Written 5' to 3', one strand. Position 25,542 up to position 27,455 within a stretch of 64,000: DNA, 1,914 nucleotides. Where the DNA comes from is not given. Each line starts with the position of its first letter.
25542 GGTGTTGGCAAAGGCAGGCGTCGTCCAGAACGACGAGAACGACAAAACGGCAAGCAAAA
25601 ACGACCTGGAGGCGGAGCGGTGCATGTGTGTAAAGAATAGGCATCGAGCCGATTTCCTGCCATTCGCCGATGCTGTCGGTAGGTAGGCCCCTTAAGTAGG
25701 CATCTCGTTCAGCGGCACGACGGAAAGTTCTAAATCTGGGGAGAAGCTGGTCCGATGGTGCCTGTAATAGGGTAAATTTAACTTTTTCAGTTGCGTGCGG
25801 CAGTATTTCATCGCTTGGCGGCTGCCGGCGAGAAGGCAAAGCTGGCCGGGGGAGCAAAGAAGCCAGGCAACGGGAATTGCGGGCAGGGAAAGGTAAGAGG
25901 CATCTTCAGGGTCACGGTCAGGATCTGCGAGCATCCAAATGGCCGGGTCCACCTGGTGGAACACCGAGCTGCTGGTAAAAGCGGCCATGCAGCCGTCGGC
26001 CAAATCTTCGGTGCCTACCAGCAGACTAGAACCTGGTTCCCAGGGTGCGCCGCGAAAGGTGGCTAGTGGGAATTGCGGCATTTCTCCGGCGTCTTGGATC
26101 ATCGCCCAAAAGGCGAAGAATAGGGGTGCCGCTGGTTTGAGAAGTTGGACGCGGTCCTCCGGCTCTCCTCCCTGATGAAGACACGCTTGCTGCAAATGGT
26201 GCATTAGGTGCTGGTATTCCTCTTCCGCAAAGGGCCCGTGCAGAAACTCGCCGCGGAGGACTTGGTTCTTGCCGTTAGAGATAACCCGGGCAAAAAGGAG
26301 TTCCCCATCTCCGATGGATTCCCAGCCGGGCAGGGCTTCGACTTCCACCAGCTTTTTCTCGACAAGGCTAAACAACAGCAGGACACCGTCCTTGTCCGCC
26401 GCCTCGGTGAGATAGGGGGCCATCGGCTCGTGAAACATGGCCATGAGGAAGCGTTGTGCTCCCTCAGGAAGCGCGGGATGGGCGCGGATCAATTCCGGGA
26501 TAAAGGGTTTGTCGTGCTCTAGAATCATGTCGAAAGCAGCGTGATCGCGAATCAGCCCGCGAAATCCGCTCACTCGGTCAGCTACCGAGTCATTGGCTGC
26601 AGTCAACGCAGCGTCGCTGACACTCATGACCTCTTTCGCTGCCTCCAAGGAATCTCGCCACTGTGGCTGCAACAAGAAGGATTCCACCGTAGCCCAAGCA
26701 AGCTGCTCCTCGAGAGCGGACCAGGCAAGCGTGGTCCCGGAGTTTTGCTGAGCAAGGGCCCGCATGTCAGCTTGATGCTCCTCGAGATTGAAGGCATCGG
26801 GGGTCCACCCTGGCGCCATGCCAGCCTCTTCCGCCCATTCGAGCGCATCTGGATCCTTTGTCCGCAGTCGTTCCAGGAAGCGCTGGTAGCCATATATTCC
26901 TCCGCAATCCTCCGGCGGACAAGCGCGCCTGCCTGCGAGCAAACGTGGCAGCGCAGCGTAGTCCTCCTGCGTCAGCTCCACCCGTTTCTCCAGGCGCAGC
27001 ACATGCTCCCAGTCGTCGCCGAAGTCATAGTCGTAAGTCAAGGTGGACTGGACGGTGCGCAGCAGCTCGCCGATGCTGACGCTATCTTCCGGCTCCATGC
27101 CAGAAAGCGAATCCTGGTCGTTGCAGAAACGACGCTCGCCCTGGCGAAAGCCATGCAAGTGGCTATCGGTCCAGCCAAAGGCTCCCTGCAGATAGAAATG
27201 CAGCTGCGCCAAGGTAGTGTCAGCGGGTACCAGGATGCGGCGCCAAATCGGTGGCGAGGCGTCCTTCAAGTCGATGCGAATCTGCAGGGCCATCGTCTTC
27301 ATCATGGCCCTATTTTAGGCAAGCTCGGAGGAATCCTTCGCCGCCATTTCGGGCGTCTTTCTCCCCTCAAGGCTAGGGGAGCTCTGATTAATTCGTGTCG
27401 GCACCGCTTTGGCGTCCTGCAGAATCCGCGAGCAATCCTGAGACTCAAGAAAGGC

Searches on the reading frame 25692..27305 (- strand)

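Call 3: search_protein_families(library=pfam, proteins=[window:25692-27305:-], max_evalue=0.1)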
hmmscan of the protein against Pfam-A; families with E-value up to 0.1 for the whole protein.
window:25692-27305:- (537 aa): 1 family
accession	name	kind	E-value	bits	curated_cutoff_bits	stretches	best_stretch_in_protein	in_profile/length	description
PF07929.16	PRiA4_ORF3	-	9.3e-52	175.7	26.6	1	6-176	2-173/173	Plasmid pRiA4b ORF-3-like protein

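Call 4: search_protein_families(library=padloc, proteins=[window:25692-27305:-], max_evalue=0.1)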
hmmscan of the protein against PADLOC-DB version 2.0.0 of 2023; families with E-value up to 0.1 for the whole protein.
window:25692-27305:- (537 aa): 0 families
